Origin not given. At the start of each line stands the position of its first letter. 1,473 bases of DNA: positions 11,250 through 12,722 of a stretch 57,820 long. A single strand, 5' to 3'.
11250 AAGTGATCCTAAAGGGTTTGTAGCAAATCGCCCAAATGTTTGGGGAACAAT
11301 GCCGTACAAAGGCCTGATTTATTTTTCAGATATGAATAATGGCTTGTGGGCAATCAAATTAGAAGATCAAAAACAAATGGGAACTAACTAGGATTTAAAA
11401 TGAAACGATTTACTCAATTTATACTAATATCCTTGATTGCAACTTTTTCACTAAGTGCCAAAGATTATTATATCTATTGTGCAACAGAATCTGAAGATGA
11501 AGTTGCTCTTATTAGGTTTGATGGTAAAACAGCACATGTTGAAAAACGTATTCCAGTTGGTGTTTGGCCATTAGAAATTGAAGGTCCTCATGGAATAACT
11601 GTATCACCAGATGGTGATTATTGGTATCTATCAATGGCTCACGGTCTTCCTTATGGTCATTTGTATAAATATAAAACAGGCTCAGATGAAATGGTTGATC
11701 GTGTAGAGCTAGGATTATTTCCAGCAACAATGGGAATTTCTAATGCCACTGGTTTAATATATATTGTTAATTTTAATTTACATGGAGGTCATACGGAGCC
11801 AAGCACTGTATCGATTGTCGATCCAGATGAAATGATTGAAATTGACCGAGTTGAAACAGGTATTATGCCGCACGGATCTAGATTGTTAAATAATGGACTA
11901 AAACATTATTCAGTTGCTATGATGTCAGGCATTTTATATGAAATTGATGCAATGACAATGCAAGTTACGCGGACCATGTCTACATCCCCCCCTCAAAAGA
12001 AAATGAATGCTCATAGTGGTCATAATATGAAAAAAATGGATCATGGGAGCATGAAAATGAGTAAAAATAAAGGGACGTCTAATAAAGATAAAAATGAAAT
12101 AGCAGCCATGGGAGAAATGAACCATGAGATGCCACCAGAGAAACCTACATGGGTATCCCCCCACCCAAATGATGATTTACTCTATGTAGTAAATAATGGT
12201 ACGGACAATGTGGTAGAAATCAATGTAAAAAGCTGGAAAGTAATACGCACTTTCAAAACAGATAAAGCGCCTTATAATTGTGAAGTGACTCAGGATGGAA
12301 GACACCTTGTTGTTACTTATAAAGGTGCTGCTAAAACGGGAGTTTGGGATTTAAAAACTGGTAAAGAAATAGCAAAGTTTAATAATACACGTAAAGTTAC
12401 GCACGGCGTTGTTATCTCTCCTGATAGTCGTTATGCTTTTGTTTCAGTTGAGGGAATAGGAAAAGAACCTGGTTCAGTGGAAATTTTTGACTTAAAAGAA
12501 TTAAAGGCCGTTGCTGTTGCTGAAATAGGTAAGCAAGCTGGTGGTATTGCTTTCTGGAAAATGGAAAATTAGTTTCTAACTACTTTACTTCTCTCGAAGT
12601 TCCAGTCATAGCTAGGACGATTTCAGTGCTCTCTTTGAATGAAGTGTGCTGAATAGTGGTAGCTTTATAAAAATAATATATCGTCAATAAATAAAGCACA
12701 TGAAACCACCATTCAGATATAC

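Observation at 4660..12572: Same-strand block of exported proteins looks like an undescribed extracytoplasmic redox/copper module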

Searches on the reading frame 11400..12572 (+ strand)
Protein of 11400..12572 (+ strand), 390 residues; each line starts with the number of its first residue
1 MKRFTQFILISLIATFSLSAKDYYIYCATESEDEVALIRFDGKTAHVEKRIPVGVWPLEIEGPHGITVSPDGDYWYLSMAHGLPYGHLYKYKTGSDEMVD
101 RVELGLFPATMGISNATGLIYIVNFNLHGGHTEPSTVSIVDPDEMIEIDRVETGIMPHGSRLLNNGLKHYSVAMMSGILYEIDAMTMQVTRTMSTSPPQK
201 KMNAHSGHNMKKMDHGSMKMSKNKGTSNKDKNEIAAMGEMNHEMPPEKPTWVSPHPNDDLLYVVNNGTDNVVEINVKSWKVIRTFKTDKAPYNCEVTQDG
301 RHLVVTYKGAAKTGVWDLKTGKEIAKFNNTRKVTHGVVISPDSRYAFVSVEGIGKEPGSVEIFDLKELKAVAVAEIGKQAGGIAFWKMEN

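Call 4: search_protein_families(library=pfam, proteins=[window:11400-12572:+], max_evalue=0.01)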
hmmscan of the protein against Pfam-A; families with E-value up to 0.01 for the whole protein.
window:11400-12572:+ (390 aa): 11 families
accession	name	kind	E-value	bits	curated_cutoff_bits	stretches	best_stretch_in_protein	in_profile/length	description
PF21783.3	YNCE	-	5.7e-10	39.5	27.1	1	263-338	258-332/339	YNCE-like beta-propeller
PF25174.1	Beta-prop_THOC3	-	3.2e-06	26.8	305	1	254-373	54-166/272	THOC3 beta-propeller domain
PF02239.22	Cytochrom_D1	-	4.7e-06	25.8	25.5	1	304-384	8-83/368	Cytochrome D1 heme domain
PF10282.15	Lactonase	-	1.1e-05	25.3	21.7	0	243-326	33-123/344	Lactonase, 7-bladed beta-propeller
PF24814.1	WD40_Prp19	-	5.7e-05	22.7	320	1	248-378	93-219/281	Prp19 WD40 domain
PF23414.1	Beta-prop_EML_2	-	8.6e-05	22.5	90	1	255-367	7-112/266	Echinoderm microtubule-associated protein second beta-propeller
PF24805.1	EIF3I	-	0.00023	20.8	200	1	292-371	56-133/324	EIF3I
PF25172.1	Beta-prop_WDR3_2nd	-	0.0017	18.1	140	1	262-347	13-96/293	WDR3 second beta-propeller domain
PF24817.1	WD40_WDHD1_1st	-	0.0024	17.5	109.9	1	232-333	164-266/291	WDHD1 first WD40 domain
PF25168.1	Beta-prop_WDR36-Utp21_2nd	-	0.0042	16.9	84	1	247-345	199-295/335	WDR36/Utp21 second beta-propeller domain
PF25173.1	Beta-prop_WDR3_1st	-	0.0061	16.7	154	0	311-370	9-63/184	WDR3 first beta-propeller domain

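Call 5: search_protein_families(library=ncbifam, proteins=[window:11400-12572:+], max_evalue=0.01)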
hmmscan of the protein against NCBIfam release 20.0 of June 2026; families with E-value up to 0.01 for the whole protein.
window:11400-12572:+ (390 aa): 8 families
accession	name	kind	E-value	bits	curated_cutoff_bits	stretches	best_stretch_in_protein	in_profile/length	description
TIGR03866.1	PQQ_ABC_repeats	subfamily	2.1e-15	56.6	287.3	2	258-384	10-131/310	PQQ-dependent catabolism-associated beta-propeller protein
NF052340.1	hydrazine_beta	equivalog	2.1e-14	53.4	560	1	236-371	67-201/372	hydrazine synthase subunit beta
NF052460.1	L-NosZ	equivalog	8.4e-11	41.1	700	2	262-370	102-208/480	clade III lactonase-type nitrous-oxide reductase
NF052342.1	hydrazine_BC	exception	3.9e-09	35.2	1250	1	213-370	48-206/690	hydrazine synthase subunit beta-gamma fusion subunit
TIGR02276.1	beta_rpt_yvtn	repeat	1.1e-08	34.9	27.85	0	256-293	1-38/42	beta-propeller repeat protein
NF048007.1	MmpL3Stblzr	equivalog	4e-05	23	600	1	257-352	59-153/366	MmpL3/TtfA transport complex stabilizer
NF052280.1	7_blade_YncE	equivalog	0.00043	19.2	400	0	258-312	268-322/338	7-bladed beta-propeller protein YncE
TIGR03907.1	QH_beta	equivalog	0.00064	19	223.2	0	242-307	31-99/338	quinohemoprotein amine dehydrogenase subunit beta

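Call 7: search_solved_structures(query=window:11400-12572:+, max_evalue=1)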
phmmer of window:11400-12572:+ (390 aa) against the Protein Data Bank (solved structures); distinct sequences matched with E-value up to 1: 28.
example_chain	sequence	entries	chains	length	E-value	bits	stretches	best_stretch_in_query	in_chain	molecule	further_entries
1l0q_A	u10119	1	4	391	1.8e-09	40.3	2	249-385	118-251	Surface layer protein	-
5c2v_B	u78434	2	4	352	3e-05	26.4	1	245-370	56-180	HYDRAZINE SYNTHASE BETA SUBUNIT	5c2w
8a3w_Sg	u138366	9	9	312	0.0015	20.8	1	238-366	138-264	Small ribosomal subunit protein RACK1 | Guanine nucleotide-binding protein subunit beta-like protein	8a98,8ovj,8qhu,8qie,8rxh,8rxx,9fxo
5t2a_7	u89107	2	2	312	0.0017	20.6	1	255-365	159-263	RACK1 | LACK1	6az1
6qdv_J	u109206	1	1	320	0.0036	19.5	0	278-349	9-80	Pleiotropic regulator 1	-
3vgz_A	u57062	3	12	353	0.0054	19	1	256-309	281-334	Uncharacterized protein YncE | PQQ-dependent catabolism-associated beta-propeller protein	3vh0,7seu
6qdv_o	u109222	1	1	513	0.0055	18.9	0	289-343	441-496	Pre-mRNA-processing factor 17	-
4yvd_A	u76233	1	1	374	0.0062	18.8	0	278-349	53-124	Pleiotropic regulator 1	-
7dh6_A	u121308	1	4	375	0.0062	18.8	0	278-349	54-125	Pleiotropic regulator 1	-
5mqf_E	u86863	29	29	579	0.0078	18.4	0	289-343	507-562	Pre-mRNA-processing factor 17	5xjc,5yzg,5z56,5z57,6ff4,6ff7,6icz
2qc5_A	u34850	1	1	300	0.0079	18.4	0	58-124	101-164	Streptogramin B lactonase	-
5xjc_T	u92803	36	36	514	0.018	17.3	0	278-349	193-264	Pleiotropic regulator 1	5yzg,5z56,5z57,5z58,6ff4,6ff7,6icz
5mqf_D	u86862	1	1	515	0.018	17.2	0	278-349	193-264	Pleiotropic regulator 1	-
2z2n_A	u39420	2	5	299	0.022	17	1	13-110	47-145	virginiamycin B lyase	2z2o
5oql_F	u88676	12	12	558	0.03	16.5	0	228-317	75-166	Utp7 | U three protein 7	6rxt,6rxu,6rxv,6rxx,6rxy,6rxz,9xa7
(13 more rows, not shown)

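Call 33: find_homologous_proteins(query=window:11400-12572:+, max_evalue=0.00001)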
Query window:11400-12572:+ (390 aa): 6259 proteins with E <= 0.00001 among 8000 candidates; the best 120 are listed.
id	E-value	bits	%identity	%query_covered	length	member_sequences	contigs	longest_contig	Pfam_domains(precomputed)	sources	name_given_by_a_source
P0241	7.1e-265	896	100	100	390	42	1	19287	PF10282.16,PF25174.2,PF21783.3,PF02239.23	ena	-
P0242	4.9e-234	794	87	100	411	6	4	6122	PF10282.16,PF25174.2,PF24814.2,PF21783.3,PF02239.23,PF23414.2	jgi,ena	jgi:DNA-binding beta-propeller fold protein YncE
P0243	3.8e-232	788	86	100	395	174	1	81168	PF10282.16,PF25174.2,PF21783.3,PF02239.23,PF23414.2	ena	-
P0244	4.5e-230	781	87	100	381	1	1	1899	PF10282.16,PF25174.2,PF21783.3,PF02239.23,PF23414.2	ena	-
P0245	6.7e-230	781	87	100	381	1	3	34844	PF10282.16,PF25174.2,PF21783.3,PF02239.23,PF23414.2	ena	-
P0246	2.7e-229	779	86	100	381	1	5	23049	PF10282.16,PF25174.2,PF21783.3,PF02239.23,PF23414.2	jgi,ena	-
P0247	3.9e-229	778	86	100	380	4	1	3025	PF10282.16,PF25174.2,PF21783.3,PF02239.23,PF23414.2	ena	-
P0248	4.0e-229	778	86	100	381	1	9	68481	PF10282.16,PF25174.2,PF21783.3,PF02239.23,PF23414.2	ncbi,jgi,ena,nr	ncbi:MAG: YncE family protein [Candidatus Marinimicrobia bacterium]|nr:YncE family protein [Candidat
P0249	5.8e-229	778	86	100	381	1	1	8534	PF10282.16,PF25174.2,PF21783.3,PF02239.23,PF23414.2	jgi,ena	-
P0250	8.2e-229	777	86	100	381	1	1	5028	PF10282.16,PF25174.2,PF21783.3,PF02239.23,PF23414.2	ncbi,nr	ncbi:MAG: YncE family protein [Candidatus Marinimicrobia bacterium]|nr:YncE family protein [Candidat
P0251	1.1e-227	773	86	100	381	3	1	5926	PF10282.16,PF25174.2,PF21783.3,PF02239.23,PF23414.2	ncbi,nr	ncbi:MAG: YncE family protein [Candidatus Marinimicrobia bacterium]|nr:YncE family protein [Candidat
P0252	2.7e-225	766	85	100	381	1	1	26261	PF10282.16,PF25174.2,PF21783.3,PF02239.23,PF23414.2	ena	-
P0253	3.8e-225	765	86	100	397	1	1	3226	PF10282.16,PF25174.2,PF21783.3,PF02239.23,PF23414.2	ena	-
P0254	8.3e-225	764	86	100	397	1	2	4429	PF10282.16,PF25174.2,PF21783.3,PF02239.23,PF23414.2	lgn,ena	-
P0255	9.7e-225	764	86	100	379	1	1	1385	PF10282.16,PF25174.2,PF21783.3,PF02239.23,PF23414.2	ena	-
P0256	2.9e-224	762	84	100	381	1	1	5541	PF10282.16,PF25174.2,PF21783.3,PF02239.23,PF23414.2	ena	-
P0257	5.6e-224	761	86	100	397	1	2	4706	PF10282.16,PF25174.2,PF21783.3,PF02239.23,PF23414.2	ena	-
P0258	3.1e-223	759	87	97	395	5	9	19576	PF10282.16,PF25174.2,PF21783.3,PF02239.23,PF23414.2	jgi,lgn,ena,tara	jgi:DNA-binding beta-propeller fold protein YncE|tara:strand:+ start:239 stop:1426 length:1188 start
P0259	8.1e-223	757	85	100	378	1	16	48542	PF10282.16,PF25174.2,PF21783.3,PF02239.23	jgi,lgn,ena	-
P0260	1.2e-222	757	85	100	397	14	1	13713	PF10282.16,PF25174.2,PF21783.3,PF02239.23,PF23414.2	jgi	-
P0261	1.2e-222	757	85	100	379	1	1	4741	PF10282.16,PF25174.2,PF24814.2,PF21783.3,PF02239.23,PF23414.2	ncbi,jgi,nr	ncbi:MAG TPA: YncE family protein [Candidatus Thioglobus sp.]|nr:YncE family protein [Candidatus Thi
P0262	1.3e-222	757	86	100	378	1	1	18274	PF25174.2,PF21783.3,PF02239.23,PF23414.2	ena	-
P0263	2.0e-222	756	85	100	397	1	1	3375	PF10282.16,PF25174.2,PF21783.3,PF02239.23,PF23414.2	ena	-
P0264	2.3e-222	756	85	100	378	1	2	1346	PF10282.16,PF25174.2,PF21783.3,PF02239.23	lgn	-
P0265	3.0e-222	756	84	100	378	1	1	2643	PF10282.16,PF25174.2,PF21783.3,PF02239.23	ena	-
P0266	4.0e-222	755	85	100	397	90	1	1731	PF10282.16,PF25174.2,PF21783.3,PF02239.23,PF23414.2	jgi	-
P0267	7.7e-222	754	85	100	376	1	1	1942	PF25168.2,PF10282.16,PF25174.2,PF24814.2,PF21783.3,PF02239.23,PF23414.2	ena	-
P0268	9.3e-222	754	84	100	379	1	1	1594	PF10282.16,PF25174.2,PF24814.2,PF21783.3,PF02239.23,PF23414.2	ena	-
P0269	2.5e-221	753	84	100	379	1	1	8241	PF10282.16,PF25174.2,PF24814.2,PF21783.3,PF02239.23,PF23414.2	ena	-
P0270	4.2e-221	752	84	100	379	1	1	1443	PF10282.16,PF25174.2,PF24814.2,PF21783.3,PF02239.23,PF23414.2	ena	-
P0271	4.8e-221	752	84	100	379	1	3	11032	PF10282.16,PF25174.2,PF21783.3,PF02239.23,PF23414.2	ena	-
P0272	6.3e-221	751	85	99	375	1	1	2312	PF10282.16,PF25174.2,PF24814.2,PF21783.3,PF02239.23,PF23414.2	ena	-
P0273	6.3e-221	751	83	100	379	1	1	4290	PF10282.16,PF25174.2,PF21783.3,PF02239.23,PF23414.2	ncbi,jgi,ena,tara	tara:strand:- start:147 stop:1286 length:1140 start_codon:yes stop_codon:yes gene_type:complete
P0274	7.1e-221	751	85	99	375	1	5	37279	PF10282.16,PF25174.2,PF24814.2,PF21783.3,PF02239.23,PF23414.2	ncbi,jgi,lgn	jgi:DNA-binding beta-propeller fold protein YncE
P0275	9.7e-221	751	83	100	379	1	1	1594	PF10282.16,PF25174.2,PF21783.3,PF02239.23,PF23414.2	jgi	-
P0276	1.3e-220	750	83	100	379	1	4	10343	PF10282.16,PF25174.2,PF21783.3,PF02239.23,PF23414.2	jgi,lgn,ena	jgi:DNA-binding beta-propeller fold protein YncE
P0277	1.7e-220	750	83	100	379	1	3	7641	PF10282.16,PF25174.2,PF21783.3,PF02239.23,PF23414.2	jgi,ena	-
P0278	1.8e-220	750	83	100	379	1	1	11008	PF10282.16,PF25174.2,PF21783.3,PF02239.23,PF23414.2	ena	-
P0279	2.0e-220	750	85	100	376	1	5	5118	PF25168.2,PF10282.16,PF25174.2,PF24814.2,PF21783.3,PF02239.23,PF23414.2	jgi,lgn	-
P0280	2.9e-220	749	83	100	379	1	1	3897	PF10282.16,PF25174.2,PF21783.3,PF02239.23,PF23414.2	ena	-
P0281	3.3e-220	749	84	99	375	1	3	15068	PF10282.16,PF25174.2,PF24814.2,PF21783.3,PF02239.23,PF23414.2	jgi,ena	-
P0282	3.5e-220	749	84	100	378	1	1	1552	PF10282.16,PF25174.2,PF21783.3,PF02239.23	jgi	-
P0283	4.1e-220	749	83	100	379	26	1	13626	PF10282.16,PF25174.2,PF21783.3,PF02239.23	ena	-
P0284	4.3e-220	748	84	99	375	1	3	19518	PF10282.16,PF25174.2,PF21783.3,PF02239.23,PF23414.2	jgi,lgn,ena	-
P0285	7.8e-220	748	84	99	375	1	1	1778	PF10282.16,PF25174.2,PF24814.2,PF21783.3,PF02239.23,PF23414.2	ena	-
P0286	8.9e-220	747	84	99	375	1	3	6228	PF10282.16,PF25174.2,PF21783.3,PF02239.23,PF23414.2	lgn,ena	-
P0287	1.2e-219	747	84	99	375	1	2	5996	PF10282.16,PF25174.2,PF21783.3,PF02239.23,PF23414.2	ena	-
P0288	1.5e-219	747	84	99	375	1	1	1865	PF10282.16,PF25174.2,PF24814.2,PF21783.3,PF02239.23,PF23414.2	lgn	-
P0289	1.6e-219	747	83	100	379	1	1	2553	PF10282.16,PF25174.2,PF21783.3,PF02239.23,PF23414.2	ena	-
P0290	1.6e-219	747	83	100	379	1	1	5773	PF10282.16,PF25174.2,PF21783.3,PF02239.23,PF23414.2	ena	-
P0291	2.2e-219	746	83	100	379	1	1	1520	PF10282.16,PF25174.2,PF21783.3,PF02239.23,PF23414.2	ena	-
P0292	2.8e-219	746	84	99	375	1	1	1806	PF10282.16,PF25174.2,PF24814.2,PF21783.3,PF02239.23,PF23414.2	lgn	-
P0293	3.0e-219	746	84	99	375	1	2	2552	PF10282.16,PF25174.2,PF21783.3,PF02239.23,PF23414.2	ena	-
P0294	4.9e-219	745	83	100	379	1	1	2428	PF10282.16,PF25174.2,PF21783.3,PF02239.23,PF23414.2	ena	-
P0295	5.3e-219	745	84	99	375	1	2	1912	PF10282.16,PF25174.2,PF21783.3,PF02239.23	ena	-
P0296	6.8e-219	745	83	100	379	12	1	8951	PF10282.16,PF25174.2,PF21783.3,PF02239.23,PF23414.2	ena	-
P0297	2.3e-218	743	83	100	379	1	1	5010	PF10282.16,PF25174.2,PF21783.3,PF02239.23,PF23414.2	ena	-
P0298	3.2e-218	742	85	97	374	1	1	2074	PF10282.16,PF25174.2,PF24814.2,PF21783.3,PF02239.23,PF23414.2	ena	-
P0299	4.8e-217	738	83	100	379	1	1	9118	PF10282.16,PF25174.2,PF24814.2,PF21783.3,PF02239.23,PF23414.2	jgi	jgi:DNA-binding beta-propeller fold protein YncE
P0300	8.7e-217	738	82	99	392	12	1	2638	PF21783.3,PF02239.23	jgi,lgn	jgi:DNA-binding beta-propeller fold protein YncE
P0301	2.0e-216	736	82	100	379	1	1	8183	PF10282.16,PF25174.2,PF24814.2,PF21783.3,PF24817.2,PF02239.23,PF23414.2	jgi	jgi:DNA-binding beta-propeller fold protein YncE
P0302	2.4e-216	736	83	98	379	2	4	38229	PF10282.16,PF25174.2,PF24814.2,PF21783.3,PF24817.2,PF02239.23,PF23414.2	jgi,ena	jgi:DNA-binding beta-propeller fold protein YncE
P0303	9.1e-216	734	82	100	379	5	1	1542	PF10282.16,PF25174.2,PF21783.3,PF02239.23,PF23414.2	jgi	jgi:DNA-binding beta-propeller fold protein YncE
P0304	1.2e-213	727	82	98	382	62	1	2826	PF10282.16,PF25174.2,PF24814.2,PF24805.2,PF21783.3,PF02239.23,PF23414.2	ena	-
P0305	2.9e-213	726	84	98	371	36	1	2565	PF10282.16,PF25174.2,PF21783.3,PF02239.23,PF23414.2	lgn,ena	-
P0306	3.7e-213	726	82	100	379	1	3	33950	PF10282.16,PF25174.2,PF21783.3,PF02239.23,PF23414.2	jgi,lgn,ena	-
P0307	3.7e-213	726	82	100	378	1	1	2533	PF25174.2,PF24814.2,PF21783.3,PF02239.23,PF23414.2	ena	-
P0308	6.2e-212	722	81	100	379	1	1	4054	PF10282.16,PF25174.2,PF21783.3,PF02239.23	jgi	jgi:DNA-binding beta-propeller fold protein YncE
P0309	1.1e-209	714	80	100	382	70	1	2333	PF10282.16,PF25174.2,PF21783.3,PF02239.23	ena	-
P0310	3.8e-209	712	83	96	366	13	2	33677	PF10282.16,PF25174.2,PF21783.3,PF02239.23,PF23414.2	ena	-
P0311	9.6e-207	705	79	100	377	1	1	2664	PF10282.16,PF25174.2,PF21783.3,PF02239.23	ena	-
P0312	1.5e-206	704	79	99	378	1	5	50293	PF10282.16,PF25174.2,PF21783.3,PF02239.23,PF23414.2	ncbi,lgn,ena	-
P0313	2.7e-206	703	79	100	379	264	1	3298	PF10282.16,PF25174.2,PF21783.3,PF02239.23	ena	-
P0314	7.5e-206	702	80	100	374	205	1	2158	PF10282.16,PF25174.2,PF21783.3,PF02239.23,PF24780.2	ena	-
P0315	4.2e-205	699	78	100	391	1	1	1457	PF10282.16,PF25174.2,PF21783.3,PF02239.23,PF23414.2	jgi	-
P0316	6.4e-205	699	78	100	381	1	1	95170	PF10282.16,PF25174.2,PF24814.2,PF21783.3,PF02239.23,PF23414.2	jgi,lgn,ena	-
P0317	1.2e-204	698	79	100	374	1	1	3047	PF10282.16,PF25174.2,PF21783.3,PF02239.23,PF24780.2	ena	-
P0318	1.8e-204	697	79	100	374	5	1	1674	PF10282.16,PF25174.2,PF21783.3,PF02239.23,PF24780.2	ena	-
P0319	4.1e-204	696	98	80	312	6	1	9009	PF25174.2,PF24814.2,PF21783.3,PF02239.23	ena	-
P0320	4.8e-204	696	79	100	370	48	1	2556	PF10282.16,PF25174.2,PF21783.3,PF24780.2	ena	-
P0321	6.7e-204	695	79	100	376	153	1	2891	PF10282.16,PF25174.2,PF24814.2,PF21783.3,PF02239.23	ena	-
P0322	2.0e-203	694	79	100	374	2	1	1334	PF10282.16,PF25174.2,PF21783.3,PF02239.23,PF24780.2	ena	-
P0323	2.7e-203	693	79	95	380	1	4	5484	PF10282.16,PF25174.2,PF21783.3,PF02239.23,PF23414.2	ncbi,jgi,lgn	-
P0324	3.0e-203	693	79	95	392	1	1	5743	PF10282.16,PF25174.2,PF21783.3,PF02239.23,PF23414.2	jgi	jgi:DNA-binding beta-propeller fold protein YncE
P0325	5.7e-203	692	79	100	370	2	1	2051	PF10282.16,PF25174.2,PF21783.3,PF02239.23,PF24780.2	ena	-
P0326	9.7e-203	691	79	100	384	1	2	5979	PF10282.16,PF25174.2,PF21783.3,PF02239.23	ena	-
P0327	2.0e-202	690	79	100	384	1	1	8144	PF10282.16,PF25174.2,PF21783.3,PF02239.23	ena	-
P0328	3.5e-202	690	78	95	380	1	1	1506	PF10282.16,PF25174.2,PF21783.3,PF02239.23,PF23414.2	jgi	-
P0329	1.2e-201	688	80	100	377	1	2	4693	PF10282.16,PF25174.2,PF21783.3,PF02239.23,PF23414.2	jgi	jgi:DNA-binding beta-propeller fold protein YncE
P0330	8.3e-201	685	77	100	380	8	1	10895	PF10282.16,PF25174.2,PF21783.3,PF02239.23,PF23414.2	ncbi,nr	ncbi:MAG: YncE family protein [Candidatus Marinimicrobia bacterium]|nr:YncE family protein [Candidat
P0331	2.3e-200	684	79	100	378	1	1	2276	PF10282.16,PF25174.2,PF21783.3,PF02239.23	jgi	jgi:DNA-binding beta-propeller fold protein YncE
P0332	3.2e-200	683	78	100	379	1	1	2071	PF10282.16,PF25174.2,PF21783.3,PF02239.23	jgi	jgi:DNA-binding beta-propeller fold protein YncE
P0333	6.6e-200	682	75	100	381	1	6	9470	PF10282.16,PF25174.2,PF21783.3,PF02239.23,PF23414.2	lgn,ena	-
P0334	3.3e-199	680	76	100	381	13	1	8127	PF10282.16,PF25174.2,PF24814.2,PF21783.3,PF02239.23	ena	-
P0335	1.1e-198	678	77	100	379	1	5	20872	PF10282.16,PF25174.2,PF21783.3,PF02239.23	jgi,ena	jgi:DNA-binding beta-propeller fold protein YncE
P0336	1.5e-198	678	77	100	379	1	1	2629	PF10282.16,PF25174.2,PF21783.3,PF02239.23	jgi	-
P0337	1.9e-198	677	77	100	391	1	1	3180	PF10282.16,PF25174.2,PF21783.3,PF02239.23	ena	-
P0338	4.4e-198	676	77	100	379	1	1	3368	PF10282.16,PF25174.2,PF21783.3,PF02239.23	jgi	jgi:DNA-binding beta-propeller fold protein YncE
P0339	4.5e-198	676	77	100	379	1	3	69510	PF10282.16,PF25174.2,PF21783.3,PF02239.23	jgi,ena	jgi:DNA-binding beta-propeller fold protein YncE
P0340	5.9e-198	676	77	100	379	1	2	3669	PF10282.16,PF25174.2,PF21783.3,PF02239.23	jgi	jgi:DNA-binding beta-propeller fold protein YncE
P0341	1.4e-197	674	77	100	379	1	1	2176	PF10282.16,PF25174.2,PF21783.3,PF02239.23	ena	-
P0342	1.5e-197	674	77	100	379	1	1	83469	PF10282.16,PF25174.2,PF21783.3,PF02239.23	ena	-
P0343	1.7e-197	674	77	100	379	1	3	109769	PF10282.16,PF25174.2,PF21783.3,PF02239.23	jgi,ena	-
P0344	1.9e-197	674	77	100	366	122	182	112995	PF10282.16,PF25174.2,PF21783.3,PF02239.23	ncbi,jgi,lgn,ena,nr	ncbi:MAG: hypothetical protein COA72_07035 [Candidatus Neomarinimicrobiota bacterium]|jgi:DNA-bindin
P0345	2.1e-197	674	77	100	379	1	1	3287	PF10282.16,PF25174.2,PF21783.3,PF02239.23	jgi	-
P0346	2.2e-197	674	77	100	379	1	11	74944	PF10282.16,PF25174.2,PF21783.3,PF02239.23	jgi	jgi:DNA-binding beta-propeller fold protein YncE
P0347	2.2e-197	674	77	100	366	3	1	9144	PF10282.16,PF25174.2,PF21783.3,PF02239.23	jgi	-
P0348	2.9e-197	673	77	100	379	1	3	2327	PF10282.16,PF25174.2,PF21783.3,PF02239.23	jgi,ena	-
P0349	3.1e-197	673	77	100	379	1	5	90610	PF10282.16,PF25174.2,PF21783.3,PF02239.23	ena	-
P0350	7.3e-197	672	75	100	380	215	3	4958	PF10282.16,PF25174.2,PF24814.2,PF21783.3,PF02239.23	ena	-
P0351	8.8e-197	672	77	98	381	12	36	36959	PF25168.2,PF10282.16,PF25174.2,PF24814.2,PF21783.3,PF02239.23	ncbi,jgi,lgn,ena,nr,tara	ncbi:MAG: hypothetical protein CMG70_04490 [Candidatus Marinimicrobia bacterium]|jgi:DNA-binding bet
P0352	1.1e-196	671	77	100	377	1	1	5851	PF10282.16,PF25174.2,PF21783.3,PF02239.23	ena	-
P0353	1.1e-196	671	76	100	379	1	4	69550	PF10282.16,PF25174.2,PF21783.3,PF02239.23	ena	-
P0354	1.2e-196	671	77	100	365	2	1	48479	PF10282.16,PF25174.2,PF21783.3,PF02239.23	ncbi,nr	ncbi:MAG: YncE family protein [Candidatus Marinimicrobia bacterium]|nr:YncE family protein [Candidat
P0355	2.0e-196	671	77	100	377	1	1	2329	PF10282.16,PF25174.2,PF21783.3,PF02239.23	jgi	-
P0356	5.8e-196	669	77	100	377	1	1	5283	PF10282.16,PF25174.2,PF21783.3,PF02239.23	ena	-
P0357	1.2e-195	668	77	100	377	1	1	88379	PF10282.16,PF25174.2,PF21783.3,PF02239.23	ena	-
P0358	1.3e-195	668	76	98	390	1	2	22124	PF10282.16,PF25174.2,PF24814.2,PF21783.3,PF02239.23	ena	-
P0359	1.4e-195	668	76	98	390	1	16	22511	PF10282.16,PF25174.2,PF24814.2,PF21783.3,PF02239.23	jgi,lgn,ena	-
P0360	1.5e-195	668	76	98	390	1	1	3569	PF10282.16,PF25174.2,PF24814.2,PF21783.3,PF02239.23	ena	-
